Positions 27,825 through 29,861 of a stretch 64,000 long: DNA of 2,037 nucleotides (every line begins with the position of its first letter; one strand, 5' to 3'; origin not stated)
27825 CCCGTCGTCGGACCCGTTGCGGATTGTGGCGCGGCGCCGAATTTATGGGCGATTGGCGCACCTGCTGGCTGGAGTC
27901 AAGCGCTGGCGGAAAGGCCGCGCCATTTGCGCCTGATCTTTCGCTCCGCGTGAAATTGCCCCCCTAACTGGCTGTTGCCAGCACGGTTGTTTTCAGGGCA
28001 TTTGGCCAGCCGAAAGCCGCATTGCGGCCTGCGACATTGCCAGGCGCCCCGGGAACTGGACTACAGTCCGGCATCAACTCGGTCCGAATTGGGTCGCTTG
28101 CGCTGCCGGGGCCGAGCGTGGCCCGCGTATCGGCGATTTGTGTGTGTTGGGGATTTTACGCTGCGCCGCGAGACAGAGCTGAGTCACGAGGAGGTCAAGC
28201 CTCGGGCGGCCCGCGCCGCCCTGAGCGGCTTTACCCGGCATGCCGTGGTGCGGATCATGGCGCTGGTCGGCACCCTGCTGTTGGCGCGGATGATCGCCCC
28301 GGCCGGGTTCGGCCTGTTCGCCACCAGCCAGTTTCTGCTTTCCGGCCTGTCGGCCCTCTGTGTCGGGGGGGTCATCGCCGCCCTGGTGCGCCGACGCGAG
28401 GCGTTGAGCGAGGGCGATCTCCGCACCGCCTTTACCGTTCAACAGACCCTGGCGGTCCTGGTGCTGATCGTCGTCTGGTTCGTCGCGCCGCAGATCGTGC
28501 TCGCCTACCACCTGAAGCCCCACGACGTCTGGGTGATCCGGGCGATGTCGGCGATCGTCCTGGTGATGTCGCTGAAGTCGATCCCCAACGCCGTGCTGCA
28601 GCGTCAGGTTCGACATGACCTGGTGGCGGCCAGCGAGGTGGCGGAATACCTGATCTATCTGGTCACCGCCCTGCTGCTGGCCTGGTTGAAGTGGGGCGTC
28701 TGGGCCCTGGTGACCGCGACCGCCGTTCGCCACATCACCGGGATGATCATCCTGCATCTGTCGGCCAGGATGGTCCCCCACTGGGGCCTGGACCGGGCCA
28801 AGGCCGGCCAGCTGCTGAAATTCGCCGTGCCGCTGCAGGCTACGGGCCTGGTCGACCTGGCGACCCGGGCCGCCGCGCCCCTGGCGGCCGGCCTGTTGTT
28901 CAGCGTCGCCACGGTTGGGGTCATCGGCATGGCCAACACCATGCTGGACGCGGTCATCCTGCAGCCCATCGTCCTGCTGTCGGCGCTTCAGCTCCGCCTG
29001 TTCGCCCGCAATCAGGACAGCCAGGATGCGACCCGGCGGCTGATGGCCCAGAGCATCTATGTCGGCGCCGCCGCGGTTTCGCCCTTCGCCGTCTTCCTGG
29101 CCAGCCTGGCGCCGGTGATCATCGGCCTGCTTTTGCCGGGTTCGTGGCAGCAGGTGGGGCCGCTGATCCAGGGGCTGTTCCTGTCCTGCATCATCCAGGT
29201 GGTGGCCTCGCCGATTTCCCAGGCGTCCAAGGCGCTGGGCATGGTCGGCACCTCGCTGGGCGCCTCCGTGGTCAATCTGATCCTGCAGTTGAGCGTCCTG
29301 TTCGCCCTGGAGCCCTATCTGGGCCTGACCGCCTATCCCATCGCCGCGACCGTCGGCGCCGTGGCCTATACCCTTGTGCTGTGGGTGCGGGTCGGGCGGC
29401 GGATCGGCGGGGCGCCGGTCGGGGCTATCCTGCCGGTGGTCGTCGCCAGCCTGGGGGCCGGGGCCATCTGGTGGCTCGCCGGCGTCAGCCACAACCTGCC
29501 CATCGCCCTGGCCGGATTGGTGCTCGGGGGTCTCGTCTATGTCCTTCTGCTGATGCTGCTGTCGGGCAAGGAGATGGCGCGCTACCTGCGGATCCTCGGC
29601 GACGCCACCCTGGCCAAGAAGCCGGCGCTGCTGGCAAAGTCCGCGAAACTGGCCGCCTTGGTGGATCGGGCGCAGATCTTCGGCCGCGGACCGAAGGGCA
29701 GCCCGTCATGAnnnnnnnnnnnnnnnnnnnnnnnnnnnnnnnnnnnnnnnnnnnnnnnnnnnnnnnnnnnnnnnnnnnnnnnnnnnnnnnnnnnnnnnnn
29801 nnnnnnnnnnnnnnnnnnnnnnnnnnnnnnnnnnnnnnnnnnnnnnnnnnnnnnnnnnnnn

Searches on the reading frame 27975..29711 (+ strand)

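Call 74: search_protein_families(library=pfam, proteins=[window:27975-29711:+], max_evalue=0.0001)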
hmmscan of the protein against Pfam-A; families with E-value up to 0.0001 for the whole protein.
window:27975-29711:+ (578 aa): 2 families
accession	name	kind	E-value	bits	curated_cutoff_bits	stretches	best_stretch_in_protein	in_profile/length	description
PF13440.11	Polysacc_synt_3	-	4.4e-38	131.6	23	1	102-394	1-291/293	Polysaccharide biosynthesis protein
PF01943.22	Polysacc_synt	-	7.5e-13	49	28.2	1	87-322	10-249/274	Polysaccharide biosynthesis protein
